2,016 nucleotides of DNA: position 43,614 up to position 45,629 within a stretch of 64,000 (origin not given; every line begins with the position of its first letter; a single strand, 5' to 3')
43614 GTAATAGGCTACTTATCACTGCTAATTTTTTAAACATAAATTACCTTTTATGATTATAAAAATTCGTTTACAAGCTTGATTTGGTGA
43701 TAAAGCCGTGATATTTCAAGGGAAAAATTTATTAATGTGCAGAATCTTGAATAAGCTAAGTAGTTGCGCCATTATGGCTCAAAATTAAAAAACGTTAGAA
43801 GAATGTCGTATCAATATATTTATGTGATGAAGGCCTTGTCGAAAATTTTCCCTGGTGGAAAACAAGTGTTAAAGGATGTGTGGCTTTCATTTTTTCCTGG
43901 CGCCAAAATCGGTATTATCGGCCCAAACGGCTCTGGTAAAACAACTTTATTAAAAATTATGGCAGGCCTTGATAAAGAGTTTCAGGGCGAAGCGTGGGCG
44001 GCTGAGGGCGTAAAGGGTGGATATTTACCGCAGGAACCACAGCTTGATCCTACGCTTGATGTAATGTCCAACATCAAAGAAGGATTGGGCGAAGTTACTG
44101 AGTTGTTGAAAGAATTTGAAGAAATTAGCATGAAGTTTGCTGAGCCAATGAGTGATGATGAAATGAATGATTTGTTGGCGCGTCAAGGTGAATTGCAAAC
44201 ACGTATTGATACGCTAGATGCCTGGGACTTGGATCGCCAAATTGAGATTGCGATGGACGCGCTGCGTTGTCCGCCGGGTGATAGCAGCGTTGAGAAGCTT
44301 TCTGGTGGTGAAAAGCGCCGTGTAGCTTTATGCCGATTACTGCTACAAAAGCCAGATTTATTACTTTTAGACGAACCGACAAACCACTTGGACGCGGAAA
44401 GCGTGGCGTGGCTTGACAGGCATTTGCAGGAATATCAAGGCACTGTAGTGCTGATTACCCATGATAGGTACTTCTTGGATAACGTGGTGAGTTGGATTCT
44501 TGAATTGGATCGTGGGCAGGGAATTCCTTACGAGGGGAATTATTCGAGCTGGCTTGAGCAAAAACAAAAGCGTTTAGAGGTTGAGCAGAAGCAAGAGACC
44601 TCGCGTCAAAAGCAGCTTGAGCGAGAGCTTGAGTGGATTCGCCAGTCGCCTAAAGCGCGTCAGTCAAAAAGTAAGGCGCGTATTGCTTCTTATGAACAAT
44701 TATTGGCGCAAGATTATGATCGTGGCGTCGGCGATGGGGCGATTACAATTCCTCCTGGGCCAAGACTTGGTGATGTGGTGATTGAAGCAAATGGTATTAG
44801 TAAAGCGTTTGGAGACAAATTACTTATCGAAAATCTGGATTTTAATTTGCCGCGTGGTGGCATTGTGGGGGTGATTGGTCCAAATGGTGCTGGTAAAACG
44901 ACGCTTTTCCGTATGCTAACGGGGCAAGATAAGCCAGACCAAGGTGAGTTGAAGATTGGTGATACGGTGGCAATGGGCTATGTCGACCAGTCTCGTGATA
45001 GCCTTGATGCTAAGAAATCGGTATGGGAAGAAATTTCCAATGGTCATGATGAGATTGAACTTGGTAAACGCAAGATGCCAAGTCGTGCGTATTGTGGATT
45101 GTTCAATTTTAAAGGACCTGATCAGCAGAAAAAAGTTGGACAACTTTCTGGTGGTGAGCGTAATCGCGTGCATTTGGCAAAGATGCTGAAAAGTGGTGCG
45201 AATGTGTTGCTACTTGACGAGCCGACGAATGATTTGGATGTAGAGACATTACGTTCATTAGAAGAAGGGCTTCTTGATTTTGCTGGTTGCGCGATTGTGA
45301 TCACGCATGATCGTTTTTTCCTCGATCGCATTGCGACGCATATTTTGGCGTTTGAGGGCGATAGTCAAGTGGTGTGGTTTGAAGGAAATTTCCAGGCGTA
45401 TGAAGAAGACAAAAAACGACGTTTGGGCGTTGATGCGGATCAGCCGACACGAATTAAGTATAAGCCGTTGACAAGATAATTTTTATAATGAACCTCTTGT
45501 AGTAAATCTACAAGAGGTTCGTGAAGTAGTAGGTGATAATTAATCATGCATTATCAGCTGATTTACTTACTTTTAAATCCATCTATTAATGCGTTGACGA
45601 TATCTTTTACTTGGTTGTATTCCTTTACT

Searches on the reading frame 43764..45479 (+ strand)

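Call 26: search_protein_families(library=pfam, proteins=[window:43764-45479:+])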
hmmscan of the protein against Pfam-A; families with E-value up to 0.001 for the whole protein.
window:43764-45479:+ (571 aa): 20 families
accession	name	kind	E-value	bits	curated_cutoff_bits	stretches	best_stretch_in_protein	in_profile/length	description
PF00005.33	ABC_tran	-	1e-54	185.3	25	2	36-207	1-137/137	ABC transporter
PF13304.12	AAA_21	-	1.8e-16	61.6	27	1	50-69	3-22/304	AAA domain, putative AbiEii toxin, Type IV TA system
PF12848.13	ABC_tran_Xtn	-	1.2e-14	54.6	25.9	1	246-313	1-70/85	ABC transporter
PF02463.25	SMC_N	-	1.3e-09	38.3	40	0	156-241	135-205/220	RecF/RecN/SMC N terminal domain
PF13476.12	AAA_23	-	7.1e-09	37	27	1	356-385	11-39/201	AAA domain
PF13401.12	AAA_22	-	1.4e-06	29.1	27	0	366-460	6-65/130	AAA domain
PF13521.12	AAA_28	-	1.1e-05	26.2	27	0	48-81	1-30/164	AAA domain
PF13555.12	AAA_29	-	1.2e-05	25.4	27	0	50-63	26-39/61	P-loop containing region of AAA domain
PF00931.28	NB-ARC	-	1.4e-05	25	23.5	0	365-388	19-41/248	NB-ARC domain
PF13175.12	AAA_15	-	8.2e-05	22.8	32.1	0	51-67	28-44/374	AAA ATPase domain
PF02492.25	cobW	-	0.0001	22.4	20.7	0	368-392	3-27/180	CobW/HypB/UreG, nucleotide-binding domain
PF00004.35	AAA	-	0.00015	22.7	21.2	0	51-68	3-20/131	ATPase family associated with various cellular activities (AAA)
PF13166.12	AAA_13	-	0.00015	21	36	0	51-72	21-42/713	AAA domain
PF13479.12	AAA_24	-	0.00023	21.5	27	0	47-66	3-22/195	AAA domain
PF00006.31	ATP-synt_ab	-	0.00024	21.3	29.5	0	38-67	6-35/213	ATP synthase alpha/beta family, nucleotide-binding domain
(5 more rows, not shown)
